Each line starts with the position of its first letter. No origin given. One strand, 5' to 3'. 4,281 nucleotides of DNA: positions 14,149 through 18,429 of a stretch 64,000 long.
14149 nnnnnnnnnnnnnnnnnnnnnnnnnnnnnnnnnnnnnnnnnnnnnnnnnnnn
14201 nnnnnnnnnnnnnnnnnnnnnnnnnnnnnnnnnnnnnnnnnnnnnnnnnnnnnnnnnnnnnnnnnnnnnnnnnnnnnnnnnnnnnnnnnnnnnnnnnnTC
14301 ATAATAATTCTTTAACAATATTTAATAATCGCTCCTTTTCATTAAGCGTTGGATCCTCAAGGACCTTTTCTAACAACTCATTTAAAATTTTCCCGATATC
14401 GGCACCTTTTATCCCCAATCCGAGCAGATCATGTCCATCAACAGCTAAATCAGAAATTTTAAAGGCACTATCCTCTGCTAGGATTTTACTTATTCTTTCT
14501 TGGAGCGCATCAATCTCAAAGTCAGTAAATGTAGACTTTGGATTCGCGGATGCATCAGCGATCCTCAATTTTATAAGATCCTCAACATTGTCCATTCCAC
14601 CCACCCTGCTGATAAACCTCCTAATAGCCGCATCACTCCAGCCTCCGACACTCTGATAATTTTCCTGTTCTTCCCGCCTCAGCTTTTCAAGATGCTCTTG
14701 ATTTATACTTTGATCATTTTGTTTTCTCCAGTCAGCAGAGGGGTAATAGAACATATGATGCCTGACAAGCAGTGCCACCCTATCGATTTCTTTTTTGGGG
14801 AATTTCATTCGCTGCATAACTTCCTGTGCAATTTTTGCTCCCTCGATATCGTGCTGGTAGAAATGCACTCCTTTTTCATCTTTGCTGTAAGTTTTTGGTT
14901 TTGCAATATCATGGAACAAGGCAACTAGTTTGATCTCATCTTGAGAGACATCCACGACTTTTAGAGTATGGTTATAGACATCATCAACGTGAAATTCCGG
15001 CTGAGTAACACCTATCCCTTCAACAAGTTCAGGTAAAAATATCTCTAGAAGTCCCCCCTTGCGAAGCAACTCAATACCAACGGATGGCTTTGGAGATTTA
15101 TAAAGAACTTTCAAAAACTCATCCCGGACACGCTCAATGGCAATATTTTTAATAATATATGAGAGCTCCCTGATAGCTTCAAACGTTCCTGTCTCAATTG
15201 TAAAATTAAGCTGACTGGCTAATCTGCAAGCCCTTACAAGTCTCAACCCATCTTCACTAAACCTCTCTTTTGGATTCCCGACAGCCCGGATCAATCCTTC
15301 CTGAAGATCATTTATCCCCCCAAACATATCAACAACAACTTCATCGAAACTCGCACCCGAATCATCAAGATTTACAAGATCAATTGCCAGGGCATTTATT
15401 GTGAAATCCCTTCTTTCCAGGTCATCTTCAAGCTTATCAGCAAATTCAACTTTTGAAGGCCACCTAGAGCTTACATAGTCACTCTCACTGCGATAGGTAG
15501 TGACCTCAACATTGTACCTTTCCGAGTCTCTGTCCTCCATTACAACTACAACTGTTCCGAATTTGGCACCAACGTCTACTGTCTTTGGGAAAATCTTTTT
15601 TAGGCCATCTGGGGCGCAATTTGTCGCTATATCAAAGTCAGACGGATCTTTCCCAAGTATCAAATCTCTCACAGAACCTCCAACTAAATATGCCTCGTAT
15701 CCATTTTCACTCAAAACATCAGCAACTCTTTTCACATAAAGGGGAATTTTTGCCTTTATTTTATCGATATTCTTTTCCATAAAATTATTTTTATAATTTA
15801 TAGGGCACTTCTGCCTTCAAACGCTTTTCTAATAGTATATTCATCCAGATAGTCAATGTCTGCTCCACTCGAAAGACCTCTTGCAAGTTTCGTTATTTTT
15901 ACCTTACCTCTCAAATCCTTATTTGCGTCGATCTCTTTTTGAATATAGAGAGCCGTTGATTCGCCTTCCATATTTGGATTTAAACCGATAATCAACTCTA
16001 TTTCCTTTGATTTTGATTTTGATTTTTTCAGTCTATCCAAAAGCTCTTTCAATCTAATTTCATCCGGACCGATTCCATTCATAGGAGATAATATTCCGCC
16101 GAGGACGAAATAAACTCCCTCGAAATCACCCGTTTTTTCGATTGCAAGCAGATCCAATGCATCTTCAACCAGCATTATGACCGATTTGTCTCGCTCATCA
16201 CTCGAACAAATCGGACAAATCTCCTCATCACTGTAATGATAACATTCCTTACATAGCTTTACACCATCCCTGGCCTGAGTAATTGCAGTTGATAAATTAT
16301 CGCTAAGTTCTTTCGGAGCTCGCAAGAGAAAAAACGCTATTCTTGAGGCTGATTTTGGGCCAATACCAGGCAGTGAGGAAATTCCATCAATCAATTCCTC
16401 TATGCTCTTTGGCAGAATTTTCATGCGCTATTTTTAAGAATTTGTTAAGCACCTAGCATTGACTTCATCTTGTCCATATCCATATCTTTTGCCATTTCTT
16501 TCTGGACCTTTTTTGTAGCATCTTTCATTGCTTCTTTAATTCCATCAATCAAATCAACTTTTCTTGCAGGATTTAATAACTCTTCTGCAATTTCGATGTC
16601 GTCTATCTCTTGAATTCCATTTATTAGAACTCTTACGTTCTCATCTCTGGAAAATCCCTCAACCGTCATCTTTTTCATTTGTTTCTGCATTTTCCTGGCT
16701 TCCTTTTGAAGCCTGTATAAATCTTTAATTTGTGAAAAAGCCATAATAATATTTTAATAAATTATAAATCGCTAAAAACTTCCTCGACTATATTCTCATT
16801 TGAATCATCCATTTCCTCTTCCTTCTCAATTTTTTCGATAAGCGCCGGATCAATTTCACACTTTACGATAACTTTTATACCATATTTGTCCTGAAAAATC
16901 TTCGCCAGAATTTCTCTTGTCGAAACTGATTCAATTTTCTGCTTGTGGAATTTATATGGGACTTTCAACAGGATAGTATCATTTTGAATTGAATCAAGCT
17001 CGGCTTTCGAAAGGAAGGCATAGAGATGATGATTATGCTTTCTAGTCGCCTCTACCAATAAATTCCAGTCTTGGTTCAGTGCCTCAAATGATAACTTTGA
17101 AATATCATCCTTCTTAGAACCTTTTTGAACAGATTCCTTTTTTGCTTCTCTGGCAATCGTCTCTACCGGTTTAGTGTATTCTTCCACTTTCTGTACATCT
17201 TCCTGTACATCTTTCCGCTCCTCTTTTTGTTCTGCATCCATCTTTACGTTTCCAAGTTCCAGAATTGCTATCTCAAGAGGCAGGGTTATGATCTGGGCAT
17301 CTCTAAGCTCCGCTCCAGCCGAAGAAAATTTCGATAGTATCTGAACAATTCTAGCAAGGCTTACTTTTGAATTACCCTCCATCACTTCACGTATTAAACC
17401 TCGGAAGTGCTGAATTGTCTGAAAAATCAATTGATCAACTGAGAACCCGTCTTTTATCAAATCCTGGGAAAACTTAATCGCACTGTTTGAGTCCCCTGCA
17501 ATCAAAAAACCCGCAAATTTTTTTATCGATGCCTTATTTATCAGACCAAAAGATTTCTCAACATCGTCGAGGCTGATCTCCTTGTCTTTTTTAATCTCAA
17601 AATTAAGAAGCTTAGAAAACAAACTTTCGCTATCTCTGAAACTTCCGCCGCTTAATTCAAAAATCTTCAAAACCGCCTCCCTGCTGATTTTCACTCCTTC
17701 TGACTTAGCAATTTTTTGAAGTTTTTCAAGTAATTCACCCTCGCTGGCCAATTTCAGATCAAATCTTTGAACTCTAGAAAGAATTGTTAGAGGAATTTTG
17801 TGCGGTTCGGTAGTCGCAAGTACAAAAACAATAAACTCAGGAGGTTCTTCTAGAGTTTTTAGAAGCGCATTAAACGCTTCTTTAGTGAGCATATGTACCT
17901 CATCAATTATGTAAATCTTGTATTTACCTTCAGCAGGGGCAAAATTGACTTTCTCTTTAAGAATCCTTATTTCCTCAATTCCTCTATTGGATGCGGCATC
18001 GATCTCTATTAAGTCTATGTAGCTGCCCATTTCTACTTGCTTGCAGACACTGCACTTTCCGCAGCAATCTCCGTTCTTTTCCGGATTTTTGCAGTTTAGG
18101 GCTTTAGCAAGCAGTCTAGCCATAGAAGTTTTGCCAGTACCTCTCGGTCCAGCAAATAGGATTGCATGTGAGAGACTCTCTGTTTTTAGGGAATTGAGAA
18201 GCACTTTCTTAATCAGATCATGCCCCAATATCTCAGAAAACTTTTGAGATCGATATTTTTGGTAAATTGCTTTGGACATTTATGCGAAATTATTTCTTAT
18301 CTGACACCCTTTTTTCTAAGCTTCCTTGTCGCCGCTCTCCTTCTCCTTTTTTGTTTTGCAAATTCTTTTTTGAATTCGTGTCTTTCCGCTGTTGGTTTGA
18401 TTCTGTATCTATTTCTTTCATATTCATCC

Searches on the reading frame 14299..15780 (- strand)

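Call 63: search_protein_families(library=ncbifam, proteins=[window:14299-15780:-], max_evalue=1e-10)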
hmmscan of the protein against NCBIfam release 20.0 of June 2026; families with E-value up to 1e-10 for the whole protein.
window:14299-15780:- (493 aa): 10 families
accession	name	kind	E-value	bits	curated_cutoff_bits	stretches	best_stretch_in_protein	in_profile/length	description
TIGR02692.1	tRNA_CCA_actino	equivalog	3.5e-83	279.8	438.8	1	15-348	15-348/466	CCA tRNA nucleotidyltransferase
NF009814.0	PRK13299.1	equivalog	7.9e-80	268.8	290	1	20-254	13-230/396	CCA tRNA nucleotidyltransferase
TIGR01942.1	pcnB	subfamily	3.4e-51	174.4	305.65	1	18-342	20-338/425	polynucleotide adenylyltransferase PcnB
NF008634.1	PRK11623.1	equivalog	5.1e-38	130.8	702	1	19-228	52-260/469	polynucleotide adenylyltransferase PcnB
NF008137.0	PRK10885.1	equivalog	3.2e-36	125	451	1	29-343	2-306/409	multifunctional CCA addition/repair protein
NF009813.0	PRK13298.1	equivalog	2.4e-22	79.4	606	1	29-345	2-310/417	tRNA CCA-pyrophosphorylase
NF041569.1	A-tRNAntase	equivalog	1.8e-21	76.1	1440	1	20-253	472-696/880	A-adding tRNA nucleotidyltransferase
NF009811.0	PRK13296.1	equivalog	1.6e-18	66.7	469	1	30-253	3-209/360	CCA tRNA nucleotidyltransferase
NF009812.0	PRK13297.1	equivalog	1.5e-15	57.2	624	1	25-255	9-222/364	tRNA CCA-pyrophosphorylase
TIGR01693.1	UTase_glnD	equivalog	1e-14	53.8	519.4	0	283-371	468-546/850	[protein-PII] uridylyltransferase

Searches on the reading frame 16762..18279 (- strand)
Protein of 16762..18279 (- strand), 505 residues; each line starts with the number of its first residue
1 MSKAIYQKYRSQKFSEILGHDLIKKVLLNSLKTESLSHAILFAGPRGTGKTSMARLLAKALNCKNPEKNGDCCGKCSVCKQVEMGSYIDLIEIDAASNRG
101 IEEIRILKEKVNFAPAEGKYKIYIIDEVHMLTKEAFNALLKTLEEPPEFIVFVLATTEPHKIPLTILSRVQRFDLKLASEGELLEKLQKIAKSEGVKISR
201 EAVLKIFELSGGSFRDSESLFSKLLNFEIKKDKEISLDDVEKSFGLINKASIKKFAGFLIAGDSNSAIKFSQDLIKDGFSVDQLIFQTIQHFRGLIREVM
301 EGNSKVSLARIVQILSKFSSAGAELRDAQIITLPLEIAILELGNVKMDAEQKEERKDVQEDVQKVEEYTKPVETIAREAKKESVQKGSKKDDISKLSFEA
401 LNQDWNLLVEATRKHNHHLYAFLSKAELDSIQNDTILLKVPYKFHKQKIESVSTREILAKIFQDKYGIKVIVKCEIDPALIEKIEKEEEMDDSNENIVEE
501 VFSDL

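Call 63: search_protein_families(library=ncbifam, proteins=[window:16762-18279:-], max_evalue=1e-10)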
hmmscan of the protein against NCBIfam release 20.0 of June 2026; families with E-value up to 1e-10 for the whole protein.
window:16762-18279:- (505 aa): 63 families (the best 25 are shown)
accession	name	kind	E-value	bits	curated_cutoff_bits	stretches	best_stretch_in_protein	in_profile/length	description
NF004046.1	PRK05563.1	equivalog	6.6e-123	411.6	400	1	2-494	2-544/567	DNA polymerase III subunit gamma/tau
NF011512.0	PRK14950.1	equivalog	5.7e-116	389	593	2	3-384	4-402/585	DNA polymerase III subunits gamma and tau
TIGR02397.1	dnaX_nterm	equivalog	1e-111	373.7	250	1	3-302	2-297/355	DNA polymerase III subunit gamma/tau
NF011523.0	PRK14962.1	equivalog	1e-105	354.3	576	1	3-487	2-461/474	DNA polymerase III subunits gamma and tau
NF004549.0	PRK05896.1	equivalog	2.5e-101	340.3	578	1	2-289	3-286/642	DNA polymerase III subunits gamma and tau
NF004962.0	PRK06305.1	equivalog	7.5e-100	335.3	559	1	5-320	7-326/465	DNA polymerase III subunits gamma and tau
NF011526.0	PRK14965.1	equivalog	2.6e-97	327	670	1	7-306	8-305/578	DNA polymerase III subunits gamma and tau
NF011514.0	PRK14953.1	equivalog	2.6e-97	326.8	536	1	5-445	6-445/488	DNA polymerase III subunits gamma and tau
NF011524.0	PRK14963.1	equivalog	1.3e-94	318.5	601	1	4-294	3-287/647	DNA polymerase III subunits gamma and tau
NF005173.0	PRK06647.1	equivalog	1.1e-92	311.7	623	1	7-296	8-293/568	DNA polymerase III subunits gamma and tau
NF011510.0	PRK14948.1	equivalog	2.8e-92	310.5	593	1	5-355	8-374/640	DNA polymerase III subunit gamma/tau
NF005942.0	PRK07994.1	equivalog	1.7e-91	308.2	613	1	6-289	7-286/655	DNA polymerase III subunit gamma/tau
NF006585.0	PRK09111.1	equivalog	9.4e-88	295.4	604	1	7-289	32-315/616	DNA polymerase III subunit gamma/tau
NF011531.0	PRK14971.1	equivalog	6.6e-83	279.5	685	1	7-296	9-295/614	DNA polymerase III subunit gamma/tau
NF006280.0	PRK08451.1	equivalog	1e-82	278.6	572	1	3-490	2-466/535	DNA polymerase III subunit gamma/tau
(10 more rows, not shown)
